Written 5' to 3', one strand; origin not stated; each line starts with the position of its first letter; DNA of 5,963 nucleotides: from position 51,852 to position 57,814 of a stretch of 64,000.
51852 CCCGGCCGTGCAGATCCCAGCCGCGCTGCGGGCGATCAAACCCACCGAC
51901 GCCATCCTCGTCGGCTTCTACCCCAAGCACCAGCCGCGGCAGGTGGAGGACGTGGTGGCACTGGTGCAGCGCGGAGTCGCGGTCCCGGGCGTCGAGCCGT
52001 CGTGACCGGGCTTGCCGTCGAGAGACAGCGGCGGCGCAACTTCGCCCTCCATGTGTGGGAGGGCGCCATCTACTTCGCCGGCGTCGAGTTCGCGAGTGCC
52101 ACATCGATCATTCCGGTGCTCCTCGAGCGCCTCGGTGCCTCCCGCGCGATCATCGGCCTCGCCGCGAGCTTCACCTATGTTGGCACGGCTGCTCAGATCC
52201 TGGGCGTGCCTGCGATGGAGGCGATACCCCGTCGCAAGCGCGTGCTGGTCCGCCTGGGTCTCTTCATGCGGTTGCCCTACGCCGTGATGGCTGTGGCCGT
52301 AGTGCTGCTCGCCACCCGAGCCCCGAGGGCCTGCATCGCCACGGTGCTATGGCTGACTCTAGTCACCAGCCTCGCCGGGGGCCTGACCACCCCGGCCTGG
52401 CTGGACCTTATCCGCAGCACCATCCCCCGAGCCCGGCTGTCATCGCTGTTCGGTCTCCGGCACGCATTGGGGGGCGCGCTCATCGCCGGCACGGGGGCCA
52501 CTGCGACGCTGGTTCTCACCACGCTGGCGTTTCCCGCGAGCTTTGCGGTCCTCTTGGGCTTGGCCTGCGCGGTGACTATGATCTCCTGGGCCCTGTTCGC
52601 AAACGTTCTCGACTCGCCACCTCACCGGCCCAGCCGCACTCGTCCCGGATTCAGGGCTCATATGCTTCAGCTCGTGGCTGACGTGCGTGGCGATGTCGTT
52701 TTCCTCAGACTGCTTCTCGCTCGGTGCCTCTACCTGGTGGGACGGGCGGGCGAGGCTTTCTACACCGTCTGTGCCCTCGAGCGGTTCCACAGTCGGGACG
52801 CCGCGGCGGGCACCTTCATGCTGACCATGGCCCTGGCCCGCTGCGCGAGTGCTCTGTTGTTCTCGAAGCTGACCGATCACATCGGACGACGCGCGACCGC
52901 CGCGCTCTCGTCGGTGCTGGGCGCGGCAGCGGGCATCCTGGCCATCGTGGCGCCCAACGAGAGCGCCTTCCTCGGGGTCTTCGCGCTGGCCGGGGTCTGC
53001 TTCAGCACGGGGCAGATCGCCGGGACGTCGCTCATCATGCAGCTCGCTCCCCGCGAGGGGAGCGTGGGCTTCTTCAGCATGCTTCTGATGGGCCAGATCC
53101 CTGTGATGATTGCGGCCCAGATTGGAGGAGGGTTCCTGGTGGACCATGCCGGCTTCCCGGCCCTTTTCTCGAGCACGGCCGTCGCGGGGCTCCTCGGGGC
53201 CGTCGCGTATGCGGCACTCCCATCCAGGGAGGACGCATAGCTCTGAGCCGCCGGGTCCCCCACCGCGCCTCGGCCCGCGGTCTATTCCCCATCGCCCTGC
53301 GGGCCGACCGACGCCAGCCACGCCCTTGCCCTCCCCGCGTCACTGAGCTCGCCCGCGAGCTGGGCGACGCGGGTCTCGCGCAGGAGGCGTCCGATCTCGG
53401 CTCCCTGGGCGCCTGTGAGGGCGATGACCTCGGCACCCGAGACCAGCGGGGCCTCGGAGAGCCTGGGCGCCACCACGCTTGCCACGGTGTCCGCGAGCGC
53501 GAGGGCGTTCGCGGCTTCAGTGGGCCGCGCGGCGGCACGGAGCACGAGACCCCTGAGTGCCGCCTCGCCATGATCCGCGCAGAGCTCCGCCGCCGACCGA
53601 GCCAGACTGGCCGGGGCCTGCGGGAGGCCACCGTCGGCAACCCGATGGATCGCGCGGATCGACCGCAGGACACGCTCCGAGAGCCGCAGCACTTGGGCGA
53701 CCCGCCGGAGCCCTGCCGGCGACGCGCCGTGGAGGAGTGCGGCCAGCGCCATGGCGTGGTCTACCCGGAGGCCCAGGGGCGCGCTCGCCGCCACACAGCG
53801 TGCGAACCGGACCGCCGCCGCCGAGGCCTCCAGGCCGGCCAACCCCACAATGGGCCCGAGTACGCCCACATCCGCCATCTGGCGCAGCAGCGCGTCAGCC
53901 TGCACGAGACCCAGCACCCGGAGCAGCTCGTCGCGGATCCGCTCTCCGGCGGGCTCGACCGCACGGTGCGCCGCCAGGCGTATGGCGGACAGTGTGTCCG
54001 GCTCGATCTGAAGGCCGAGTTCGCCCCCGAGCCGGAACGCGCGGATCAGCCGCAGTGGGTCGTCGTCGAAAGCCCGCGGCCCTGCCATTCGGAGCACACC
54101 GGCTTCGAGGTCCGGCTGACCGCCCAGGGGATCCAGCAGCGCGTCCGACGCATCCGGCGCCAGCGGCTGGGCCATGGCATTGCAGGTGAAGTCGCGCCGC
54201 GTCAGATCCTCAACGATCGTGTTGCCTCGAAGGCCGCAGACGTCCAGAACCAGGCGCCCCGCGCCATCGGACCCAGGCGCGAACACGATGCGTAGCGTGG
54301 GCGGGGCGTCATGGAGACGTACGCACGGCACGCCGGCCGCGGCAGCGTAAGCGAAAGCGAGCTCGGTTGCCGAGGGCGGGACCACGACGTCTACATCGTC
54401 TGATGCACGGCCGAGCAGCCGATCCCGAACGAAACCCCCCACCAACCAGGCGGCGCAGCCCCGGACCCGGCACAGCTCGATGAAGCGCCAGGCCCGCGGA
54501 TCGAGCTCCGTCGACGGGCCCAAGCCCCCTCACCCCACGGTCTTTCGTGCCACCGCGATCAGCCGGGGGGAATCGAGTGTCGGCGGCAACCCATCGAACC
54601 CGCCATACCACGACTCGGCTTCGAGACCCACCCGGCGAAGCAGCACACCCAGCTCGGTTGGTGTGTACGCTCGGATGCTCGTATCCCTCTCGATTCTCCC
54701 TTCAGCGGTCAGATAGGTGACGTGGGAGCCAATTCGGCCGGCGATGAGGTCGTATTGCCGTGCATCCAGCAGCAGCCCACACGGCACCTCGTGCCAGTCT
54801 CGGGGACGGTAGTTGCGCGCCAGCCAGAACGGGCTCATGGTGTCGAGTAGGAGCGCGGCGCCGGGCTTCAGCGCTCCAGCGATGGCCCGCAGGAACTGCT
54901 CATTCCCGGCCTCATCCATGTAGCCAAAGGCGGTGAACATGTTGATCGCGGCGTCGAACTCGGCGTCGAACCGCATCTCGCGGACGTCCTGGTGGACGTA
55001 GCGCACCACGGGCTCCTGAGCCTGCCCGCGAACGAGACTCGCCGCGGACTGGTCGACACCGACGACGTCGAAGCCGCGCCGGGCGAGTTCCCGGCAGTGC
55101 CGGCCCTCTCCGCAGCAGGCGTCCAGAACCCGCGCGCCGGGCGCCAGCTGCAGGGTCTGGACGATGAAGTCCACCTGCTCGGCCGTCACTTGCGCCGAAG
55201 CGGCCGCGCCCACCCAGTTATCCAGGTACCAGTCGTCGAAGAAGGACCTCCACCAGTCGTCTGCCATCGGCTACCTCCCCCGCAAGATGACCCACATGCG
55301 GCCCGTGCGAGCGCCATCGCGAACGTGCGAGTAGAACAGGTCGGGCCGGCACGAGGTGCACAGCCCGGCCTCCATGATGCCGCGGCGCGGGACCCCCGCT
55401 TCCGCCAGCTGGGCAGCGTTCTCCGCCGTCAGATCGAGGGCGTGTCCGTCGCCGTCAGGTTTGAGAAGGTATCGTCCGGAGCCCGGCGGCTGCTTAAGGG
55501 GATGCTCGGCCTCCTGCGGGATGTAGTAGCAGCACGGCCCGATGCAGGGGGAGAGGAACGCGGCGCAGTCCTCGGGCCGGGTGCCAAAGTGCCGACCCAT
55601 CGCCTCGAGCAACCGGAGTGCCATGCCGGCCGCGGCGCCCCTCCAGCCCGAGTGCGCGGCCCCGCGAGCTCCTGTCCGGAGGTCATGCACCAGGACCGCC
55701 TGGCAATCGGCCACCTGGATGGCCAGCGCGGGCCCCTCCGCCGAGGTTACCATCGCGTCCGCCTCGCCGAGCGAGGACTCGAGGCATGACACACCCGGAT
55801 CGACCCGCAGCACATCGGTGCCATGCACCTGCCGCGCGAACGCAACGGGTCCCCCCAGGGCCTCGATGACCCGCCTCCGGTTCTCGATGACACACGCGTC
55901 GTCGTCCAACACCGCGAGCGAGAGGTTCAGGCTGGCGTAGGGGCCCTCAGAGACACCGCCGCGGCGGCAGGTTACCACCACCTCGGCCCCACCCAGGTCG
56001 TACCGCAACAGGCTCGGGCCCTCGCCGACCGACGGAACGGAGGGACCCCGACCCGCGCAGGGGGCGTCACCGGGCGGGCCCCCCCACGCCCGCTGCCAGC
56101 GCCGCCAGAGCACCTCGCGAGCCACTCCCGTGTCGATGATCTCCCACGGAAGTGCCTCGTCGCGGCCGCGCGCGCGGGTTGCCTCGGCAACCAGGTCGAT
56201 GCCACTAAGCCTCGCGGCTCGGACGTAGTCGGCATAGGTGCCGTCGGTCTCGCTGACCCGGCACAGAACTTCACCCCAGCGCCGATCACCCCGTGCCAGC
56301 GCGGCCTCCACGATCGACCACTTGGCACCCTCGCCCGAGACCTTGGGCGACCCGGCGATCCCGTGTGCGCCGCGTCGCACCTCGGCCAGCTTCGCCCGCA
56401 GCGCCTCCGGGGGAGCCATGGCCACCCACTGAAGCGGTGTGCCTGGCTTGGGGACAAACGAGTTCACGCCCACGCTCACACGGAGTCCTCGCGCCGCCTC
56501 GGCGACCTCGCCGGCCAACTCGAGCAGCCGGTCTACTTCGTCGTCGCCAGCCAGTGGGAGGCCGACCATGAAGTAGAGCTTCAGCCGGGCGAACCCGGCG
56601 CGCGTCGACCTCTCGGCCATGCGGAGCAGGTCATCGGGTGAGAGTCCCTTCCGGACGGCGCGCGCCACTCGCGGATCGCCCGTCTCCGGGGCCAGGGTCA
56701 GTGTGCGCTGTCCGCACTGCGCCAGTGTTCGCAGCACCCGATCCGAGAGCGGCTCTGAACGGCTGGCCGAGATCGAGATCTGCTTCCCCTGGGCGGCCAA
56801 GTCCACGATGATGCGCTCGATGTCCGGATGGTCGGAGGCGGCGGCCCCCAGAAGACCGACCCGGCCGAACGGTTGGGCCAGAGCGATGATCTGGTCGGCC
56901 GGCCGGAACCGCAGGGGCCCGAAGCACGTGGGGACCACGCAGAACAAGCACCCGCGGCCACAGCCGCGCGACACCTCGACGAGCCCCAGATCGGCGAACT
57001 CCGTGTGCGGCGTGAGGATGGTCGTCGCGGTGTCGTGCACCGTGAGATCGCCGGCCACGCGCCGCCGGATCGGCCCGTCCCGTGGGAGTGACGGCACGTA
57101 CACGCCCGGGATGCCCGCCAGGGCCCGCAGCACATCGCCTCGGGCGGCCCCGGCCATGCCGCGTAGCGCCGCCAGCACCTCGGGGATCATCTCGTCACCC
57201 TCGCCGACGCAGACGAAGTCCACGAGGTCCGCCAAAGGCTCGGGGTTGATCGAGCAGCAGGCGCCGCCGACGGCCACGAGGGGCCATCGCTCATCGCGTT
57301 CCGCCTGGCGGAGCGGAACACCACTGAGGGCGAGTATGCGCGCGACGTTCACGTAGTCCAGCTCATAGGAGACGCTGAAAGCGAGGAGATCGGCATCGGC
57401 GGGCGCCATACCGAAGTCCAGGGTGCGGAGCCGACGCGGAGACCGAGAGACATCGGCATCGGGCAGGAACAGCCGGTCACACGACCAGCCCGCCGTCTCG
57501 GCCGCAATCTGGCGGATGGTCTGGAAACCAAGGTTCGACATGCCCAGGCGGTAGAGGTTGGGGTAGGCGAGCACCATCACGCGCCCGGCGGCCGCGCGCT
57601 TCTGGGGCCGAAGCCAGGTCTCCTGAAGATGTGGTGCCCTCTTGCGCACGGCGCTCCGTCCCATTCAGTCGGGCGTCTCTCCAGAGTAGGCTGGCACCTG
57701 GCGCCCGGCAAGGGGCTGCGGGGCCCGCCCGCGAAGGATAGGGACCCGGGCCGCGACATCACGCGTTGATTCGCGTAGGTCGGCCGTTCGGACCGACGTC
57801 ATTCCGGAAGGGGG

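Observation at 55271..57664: Radical SAM enzyme fused to a YfiH/PgeF purine-nucleoside phosphorylase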

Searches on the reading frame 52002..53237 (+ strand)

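Call 116: search_protein_families(library=pfam, proteins=[window:52002-53237:+], max_evalue=0.001)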
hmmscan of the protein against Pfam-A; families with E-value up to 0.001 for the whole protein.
window:52002-53237:+ (412 aa): 1 family
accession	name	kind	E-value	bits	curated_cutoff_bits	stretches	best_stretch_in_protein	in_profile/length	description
PF07690.21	MFS_1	-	1.5e-18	67.3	33.4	2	260-404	25-172/347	Major Facilitator Superfamily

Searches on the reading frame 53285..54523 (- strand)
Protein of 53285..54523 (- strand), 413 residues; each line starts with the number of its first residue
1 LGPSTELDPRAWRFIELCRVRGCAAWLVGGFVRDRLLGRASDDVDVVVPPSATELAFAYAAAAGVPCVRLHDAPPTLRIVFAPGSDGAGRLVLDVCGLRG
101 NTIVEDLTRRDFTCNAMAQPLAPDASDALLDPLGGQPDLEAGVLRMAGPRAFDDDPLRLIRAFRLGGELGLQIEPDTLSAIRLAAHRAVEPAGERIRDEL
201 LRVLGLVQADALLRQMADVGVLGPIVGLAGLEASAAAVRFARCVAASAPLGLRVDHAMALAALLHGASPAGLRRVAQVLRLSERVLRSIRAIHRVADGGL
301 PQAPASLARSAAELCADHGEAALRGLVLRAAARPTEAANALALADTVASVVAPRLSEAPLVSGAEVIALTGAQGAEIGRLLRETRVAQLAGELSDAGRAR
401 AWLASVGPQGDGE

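Call 78: search_protein_families(library=ncbifam, proteins=[window:53285-54523:-], max_evalue=0.00001)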
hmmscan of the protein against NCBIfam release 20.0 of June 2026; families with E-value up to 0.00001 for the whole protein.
window:53285-54523:- (413 aa): 10 families
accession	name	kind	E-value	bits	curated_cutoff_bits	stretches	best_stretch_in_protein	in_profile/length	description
NF009814.0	PRK13299.1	equivalog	3.8e-25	88.8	290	1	103-238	105-238/396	CCA tRNA nucleotidyltransferase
TIGR02692.1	tRNA_CCA_actino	equivalog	3.5e-24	85.3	438.8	1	100-220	112-234/466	CCA tRNA nucleotidyltransferase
TIGR01942.1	pcnB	subfamily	6.6e-23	81.2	305.65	1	102-228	115-240/425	polynucleotide adenylyltransferase PcnB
NF008137.0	PRK10885.1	equivalog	1.1e-19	70.6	451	1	102-224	83-205/409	multifunctional CCA addition/repair protein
NF041569.1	A-tRNAntase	equivalog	6.6e-16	57.7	1440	1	26-225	483-691/880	A-adding tRNA nucleotidyltransferase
NF009813.0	PRK13298.1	equivalog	1.4e-13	50.5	606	1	26-182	4-161/417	tRNA CCA-pyrophosphorylase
NF009812.0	PRK13297.1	equivalog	1.8e-13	50.4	624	1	19-250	8-239/364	tRNA CCA-pyrophosphorylase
NF008634.1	PRK11623.1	equivalog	4e-13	48.7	702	1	102-209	157-263/469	polynucleotide adenylyltransferase PcnB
NF009811.0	PRK13296.1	equivalog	4.8e-11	42.1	469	1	26-167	4-143/360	CCA tRNA nucleotidyltransferase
TIGR01693.1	UTase_glnD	equivalog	5.5e-06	24.9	519.4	1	140-223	320-406/850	[protein-PII] uridylyltransferase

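Call 116: search_protein_families(library=pfam, proteins=[window:53285-54523:-], max_evalue=0.001)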
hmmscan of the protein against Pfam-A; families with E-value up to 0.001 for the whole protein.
window:53285-54523:- (413 aa): 2 families
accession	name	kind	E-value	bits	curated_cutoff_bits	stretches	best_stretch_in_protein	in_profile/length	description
PF01743.26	PolyA_pol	-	1.1e-15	58.5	23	2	101-145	85-126/126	Poly A polymerase head domain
PF12627.12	PolyA_pol_RNAbd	-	1.6e-07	31.4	22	1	170-224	1-55/64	Probable RNA and SrmB- binding site of polymerase A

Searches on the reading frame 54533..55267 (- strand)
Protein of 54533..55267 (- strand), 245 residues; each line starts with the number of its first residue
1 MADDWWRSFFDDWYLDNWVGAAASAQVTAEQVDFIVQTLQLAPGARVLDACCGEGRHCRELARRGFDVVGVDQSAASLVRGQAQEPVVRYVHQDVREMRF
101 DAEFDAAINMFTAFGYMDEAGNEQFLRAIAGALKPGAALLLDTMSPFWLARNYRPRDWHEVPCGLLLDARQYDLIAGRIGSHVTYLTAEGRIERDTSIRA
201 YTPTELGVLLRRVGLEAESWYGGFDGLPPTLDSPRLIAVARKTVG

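Call 78: search_protein_families(library=ncbifam, proteins=[window:54533-55267:-], max_evalue=0.00001)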
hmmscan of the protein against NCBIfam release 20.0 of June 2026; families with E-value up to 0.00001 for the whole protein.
window:54533-55267:- (245 aa): 14 families
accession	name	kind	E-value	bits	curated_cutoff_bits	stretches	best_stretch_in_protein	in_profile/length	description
NF045667.1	MTase_DVU1556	equivalog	1.3e-12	47.7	155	1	35-141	14-119/213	DVU_1556 family methyltransferase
NF041820.1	daptide_MTase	equivalog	1.4e-10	41.1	175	1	28-145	22-146/243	daptide-type RiPP biosynthesis methyltransferase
NF043040.1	corrin_prot_MT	hypoth_equivalog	2.9e-10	39.9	180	1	35-141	34-147/216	corrinoid protein-associated methyltransferase CpaM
NF001241.0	PRK00216.1-2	equivalog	5.7e-10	39.2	327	1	35-144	43-150/231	demethylmenaquinone methyltransferase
NF051855.1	GlySarMtaseBact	equivalog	1.9e-09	37.6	350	1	16-142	26-159/259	glycine/sarcosine N-methyltransferase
TIGR01983.1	UbiG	equivalog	2.2e-09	37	102.95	1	40-145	49-155/228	bifunctional 2-polyprenyl-6-hydroxyphenol methylase/3-demethylubiquinol 3-O-methyltransferase UbiG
NF008686.0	PRK11705.1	equivalog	2.8e-09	36.5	400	1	18-145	142-269/383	cyclopropane fatty acyl phospholipid synthase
TIGR01934.1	MenG_MenH_UbiE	subfamily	9.2e-08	31.7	158.35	1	35-146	31-147/223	ubiquinone/menaquinone biosynthesis methyltransferase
TIGR02021.1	BchM-ChlM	equivalog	1.1e-07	31.5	158.9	1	34-131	47-145/218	magnesium protoporphyrin IX methyltransferase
NF007610.0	PRK10258.1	equivalog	3.9e-07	29.7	342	1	29-107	28-107/251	malonyl-ACP O-methyltransferase BioC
NF040703.1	cyclopro_CfaB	exception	4.3e-07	29.1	650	1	25-139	141-261/393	C17 cyclopropane fatty acid synthase CfaB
NF008405.0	PRK11207.1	equivalog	8.7e-07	28.6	218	1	35-106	22-98/198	tellurite resistance methyltransferase TehB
NF001244.0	PRK00216.1-5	equivalog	1.3e-06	27.9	216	1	35-140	40-152/236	bifunctional demethylmenaquinone methyltransferase/2-methoxy-6-polyprenyl-1,4-benzoquinol methylase UbiE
TIGR04345.1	ovoA_Cterm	equivalog_domain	4.1e-06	26.5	170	0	25-100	23-100/242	putative 4-mercaptohistidine N1-methyltransferase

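Call 116: search_protein_families(library=pfam, proteins=[window:54533-55267:-], max_evalue=0.001)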
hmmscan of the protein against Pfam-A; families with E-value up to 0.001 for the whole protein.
window:54533-55267:- (245 aa): 10 families
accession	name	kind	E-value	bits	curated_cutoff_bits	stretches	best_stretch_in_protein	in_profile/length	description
PF13649.12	Methyltransf_25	-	1.4e-16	61.4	27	1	47-136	1-96/97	Methyltransferase domain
PF13489.12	Methyltransf_23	-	2.8e-12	47.1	27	1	39-217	17-161/164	Methyltransferase domain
PF08241.18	Methyltransf_11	-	4.4e-12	46.9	21.2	1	48-140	1-94/95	Methyltransferase domain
PF13847.12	Methyltransf_31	-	2.6e-07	30.9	27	1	43-145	3-113/145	Methyltransferase domain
PF02353.26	CMAS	-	5.9e-07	29.5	27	1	29-144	48-167/273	Mycolic acid cyclopropane synthetase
PF08242.18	Methyltransf_12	-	2.8e-06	28.4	30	1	48-138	1-97/98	Methyltransferase domain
PF05724.17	TPMT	-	0.00027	21.1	26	1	31-89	26-86/218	Thiopurine S-methyltransferase (TPMT)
PF03848.20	TehB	-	0.00037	20.4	20.4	1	37-81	24-68/193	Tellurite resistance protein TehB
PF07021.18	MetW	-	0.0006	19.9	21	1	38-96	8-65/193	Methionine biosynthesis protein MetW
PF01209.24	Ubie_methyltran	-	0.00068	19.5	20.1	1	33-141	37-151/233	ubiE/COQ5 methyltransferase family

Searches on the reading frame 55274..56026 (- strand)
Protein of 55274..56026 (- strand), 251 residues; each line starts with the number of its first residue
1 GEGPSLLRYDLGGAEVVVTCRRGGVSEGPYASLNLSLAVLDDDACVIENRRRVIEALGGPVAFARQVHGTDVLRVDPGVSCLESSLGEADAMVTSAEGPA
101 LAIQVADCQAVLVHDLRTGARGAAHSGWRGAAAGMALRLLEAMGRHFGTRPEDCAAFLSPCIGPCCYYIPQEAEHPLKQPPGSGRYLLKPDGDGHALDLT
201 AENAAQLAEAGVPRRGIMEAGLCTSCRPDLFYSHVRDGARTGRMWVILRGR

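Call 28: search_solved_structures(query=window:55274-56026:-, show_alignments=2)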
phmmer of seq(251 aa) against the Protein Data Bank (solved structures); distinct sequences matched with E-value up to 0.001: 11.
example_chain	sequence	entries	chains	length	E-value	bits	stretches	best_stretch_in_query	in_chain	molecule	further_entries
6t0y_A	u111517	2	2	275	7.1e-38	134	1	12-248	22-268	Polyphenol oxidase | YlmD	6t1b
1t8h_A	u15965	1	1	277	1.2e-37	133.3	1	12-248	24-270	YlmD protein sequence homologue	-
6dzd_A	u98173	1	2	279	1.2e-33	120.1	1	17-246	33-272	hypothetical protein YfiH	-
7fbg_A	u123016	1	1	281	2.1e-26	96.4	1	10-245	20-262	Purine nucleoside phosphorylase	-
1rv9_A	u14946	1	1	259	3e-25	92.6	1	14-245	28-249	conserved hypothetical protein NMB0706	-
1xfj_A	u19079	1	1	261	3.3e-25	92.5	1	10-236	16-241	conserved hypothetical protein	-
1rw0_A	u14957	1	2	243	6.5e-23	85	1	17-245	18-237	conserved hypothetical protein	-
1u05_A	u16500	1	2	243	9.6e-23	84.4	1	17-245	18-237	orf, conserved hypothetical protein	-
1xaf_A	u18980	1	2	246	1e-22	84.4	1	17-245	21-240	orf, conserved hypothetical protein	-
1z9t_A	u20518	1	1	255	1e-22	84.3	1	18-245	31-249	Hypothetical UPF0124 protein yfiH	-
7f3v_A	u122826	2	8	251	8.8e-22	81.3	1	18-245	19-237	Purine nucleoside phosphorylase YfiH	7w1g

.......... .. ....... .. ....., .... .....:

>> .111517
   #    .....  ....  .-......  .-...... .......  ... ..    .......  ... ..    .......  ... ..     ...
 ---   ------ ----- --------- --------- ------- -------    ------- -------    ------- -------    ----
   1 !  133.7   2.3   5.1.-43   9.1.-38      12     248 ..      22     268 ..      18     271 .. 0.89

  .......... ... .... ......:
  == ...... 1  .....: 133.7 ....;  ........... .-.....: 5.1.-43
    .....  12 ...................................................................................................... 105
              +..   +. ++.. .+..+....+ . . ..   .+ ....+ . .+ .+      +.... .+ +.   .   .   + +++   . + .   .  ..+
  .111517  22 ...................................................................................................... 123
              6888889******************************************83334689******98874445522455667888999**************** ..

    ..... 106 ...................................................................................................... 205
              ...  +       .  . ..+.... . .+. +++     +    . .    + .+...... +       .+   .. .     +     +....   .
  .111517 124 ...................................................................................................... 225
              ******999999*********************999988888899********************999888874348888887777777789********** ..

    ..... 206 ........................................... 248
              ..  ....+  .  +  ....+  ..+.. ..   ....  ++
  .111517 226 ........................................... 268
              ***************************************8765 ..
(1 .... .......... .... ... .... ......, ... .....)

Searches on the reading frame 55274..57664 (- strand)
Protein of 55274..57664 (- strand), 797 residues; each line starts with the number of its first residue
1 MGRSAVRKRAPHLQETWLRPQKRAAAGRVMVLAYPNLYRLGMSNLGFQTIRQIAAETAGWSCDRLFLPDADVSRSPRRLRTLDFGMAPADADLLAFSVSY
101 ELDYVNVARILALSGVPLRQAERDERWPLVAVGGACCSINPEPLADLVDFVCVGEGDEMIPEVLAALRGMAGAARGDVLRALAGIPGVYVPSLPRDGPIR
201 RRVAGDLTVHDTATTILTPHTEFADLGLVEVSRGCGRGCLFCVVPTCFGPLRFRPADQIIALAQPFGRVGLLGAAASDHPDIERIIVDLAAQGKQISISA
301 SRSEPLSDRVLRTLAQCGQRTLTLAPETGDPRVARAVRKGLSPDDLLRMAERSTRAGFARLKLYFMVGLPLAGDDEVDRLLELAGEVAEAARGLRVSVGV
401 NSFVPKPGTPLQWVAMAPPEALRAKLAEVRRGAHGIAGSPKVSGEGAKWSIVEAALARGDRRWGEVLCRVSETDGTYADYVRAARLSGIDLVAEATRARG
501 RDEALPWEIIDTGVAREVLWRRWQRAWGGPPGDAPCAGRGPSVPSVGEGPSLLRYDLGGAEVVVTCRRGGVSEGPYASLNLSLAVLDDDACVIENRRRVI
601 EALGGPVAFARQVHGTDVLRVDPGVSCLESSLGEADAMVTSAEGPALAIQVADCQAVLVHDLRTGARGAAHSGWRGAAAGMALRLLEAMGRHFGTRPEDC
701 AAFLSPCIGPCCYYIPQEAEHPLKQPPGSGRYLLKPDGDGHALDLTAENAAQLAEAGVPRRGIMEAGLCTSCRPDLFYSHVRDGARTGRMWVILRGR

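Call 4: search_protein_families(library=pfam, proteins=[window:55274-57664:-], max_evalue=0.01)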
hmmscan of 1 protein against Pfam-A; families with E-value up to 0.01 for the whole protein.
window:55274-57664:- (797 aa): 4 families
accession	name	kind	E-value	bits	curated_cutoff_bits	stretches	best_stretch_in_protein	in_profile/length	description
PF02578.20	Cu-oxidase_4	-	7.3e-65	219.1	22.9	1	565-793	1-236/238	Multi-copper polyphenol oxidoreductase laccase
PF19864.5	Radical_SAM_N2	-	6.7e-38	129.9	29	1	46-191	1-151/151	Radical SAM proteins, N-terminal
PF04055.27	Radical_SAM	-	2.9e-19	70.3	29.5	1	229-384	1-166/166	Radical SAM superfamily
PF02310.24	B12-binding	-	1.7e-06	28.3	32.1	1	43-163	13-120/121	B12 binding domain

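Call 5: search_protein_families(library=ncbifam, proteins=[window:55274-57664:-], max_evalue=0.01)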
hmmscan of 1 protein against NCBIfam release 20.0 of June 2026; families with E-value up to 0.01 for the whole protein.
window:55274-57664:- (797 aa): 15 families
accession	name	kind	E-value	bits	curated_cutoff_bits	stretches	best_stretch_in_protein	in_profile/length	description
TIGR03960.1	rSAM_fuse_unch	hypoth_equivalog_domain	1.1e-86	291.6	462.3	1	30-527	32-580/605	TIGR03960 family B12-binding radical SAM protein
TIGR00726.1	TIGR00726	equivalog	1.7e-40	138.7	141.15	1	571-792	2-218/223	peptidoglycan editing factor PgeF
NF007998.1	PRK10723.1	equivalog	5.2e-32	111.3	369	1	562-791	17-237/243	purine nucleoside phosphorylase YfiH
TIGR04013.1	B12_SAM_MJ_1487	hypoth_equivalog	2.5e-18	66.1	251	2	129-266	72-192/382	TIGR04013 family B12-binding domain/radical SAM domain-containing protein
TIGR04014.1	B12_SAM_MJ_0865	equivalog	8.5e-10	38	360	1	130-421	71-364/434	methyl-coenzyme M reductase glutamine C-methyltransferase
TIGR04190.1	B12_SAM_Ta0216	equivalog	1.5e-07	30.4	500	1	304-391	310-398/554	TIGR04190 family B12-binding domain/radical SAM domain protein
TIGR03471.1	HpnJ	equivalog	3.3e-06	26.2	577.6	1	231-411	202-383/472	hopanoid biosynthesis associated radical SAM protein HpnJ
NF050148.1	rSAM_ApyD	equivalog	4.3e-06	25.4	750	1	149-411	128-389/645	RiPP biosynthesis radical SAM protein ApyD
TIGR04072.2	rSAM_ladder_B12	equivalog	7.8e-06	24.8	360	0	129-168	100-141/443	lipid biosynthesis B12-binding/radical SAM protein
NF033070.1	rSAM_AprD4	equivalog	4.9e-05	22.4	500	1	227-416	197-391/456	AprD4 family radical SAM diol-dehydratase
TIGR01125.1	TIGR01125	equivalog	0.0003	20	356.95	1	227-263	138-174/432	30S ribosomal protein S12 methylthiotransferase RimO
TIGR00089.1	TIGR00089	subfamily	0.00043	19.2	251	1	227-262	141-176/429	MiaB/RimO family radical SAM methylthiotransferase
TIGR04367.1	HpnR_B12_rSAM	equivalog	0.0014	17.3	650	1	91-249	61-209/490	hopanoid C-3 methylase HpnR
TIGR01579.1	MiaB-like-C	equivalog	0.003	16.9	357.05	1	119-264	57-178/416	tRNA (N(6)-L-threonylcarbamoyladenosine(37)-C(2))-methylthiotransferase MtaB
TIGR03975.1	rSAM_ocin_1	subfamily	0.003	16.1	281.85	1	133-342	163-386/606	RiPP maturation radical SAM C-methyltransferase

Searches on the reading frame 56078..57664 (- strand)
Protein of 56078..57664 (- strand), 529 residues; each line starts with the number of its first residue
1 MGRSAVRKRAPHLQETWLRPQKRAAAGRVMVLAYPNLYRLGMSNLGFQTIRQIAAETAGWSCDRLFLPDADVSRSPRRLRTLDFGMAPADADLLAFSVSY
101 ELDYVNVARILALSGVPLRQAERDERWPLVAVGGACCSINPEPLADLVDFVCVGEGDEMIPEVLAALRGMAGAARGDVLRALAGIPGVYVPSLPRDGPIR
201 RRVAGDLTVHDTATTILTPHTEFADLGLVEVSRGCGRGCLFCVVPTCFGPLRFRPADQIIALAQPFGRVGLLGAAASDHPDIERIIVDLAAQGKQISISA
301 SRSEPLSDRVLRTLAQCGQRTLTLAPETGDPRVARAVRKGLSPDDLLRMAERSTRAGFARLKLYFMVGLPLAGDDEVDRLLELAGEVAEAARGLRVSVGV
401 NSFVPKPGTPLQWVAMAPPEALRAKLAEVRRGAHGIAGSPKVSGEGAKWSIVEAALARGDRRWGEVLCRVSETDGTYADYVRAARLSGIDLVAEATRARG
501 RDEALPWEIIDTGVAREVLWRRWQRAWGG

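Call 29: search_solved_structures(query=window:56078-57664:-, max_evalue=0.01)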
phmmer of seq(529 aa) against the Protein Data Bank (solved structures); distinct sequences matched with E-value up to 0.01: 4.
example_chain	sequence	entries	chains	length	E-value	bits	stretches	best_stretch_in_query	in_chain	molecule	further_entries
9ccb_A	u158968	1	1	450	5.2e-07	31.9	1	137-387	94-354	Radical SAM core domain-containing protein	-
6fd2_B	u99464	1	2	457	2.2e-06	29.8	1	184-416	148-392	Putative apramycin biosynthetic oxidoreductase 4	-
2qgq_A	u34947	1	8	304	0.0053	18.7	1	228-261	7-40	Protein TM_1862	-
4jc0_A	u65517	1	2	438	0.0073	18.2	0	227-260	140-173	Ribosomal protein S12 methylthiotransferase RimO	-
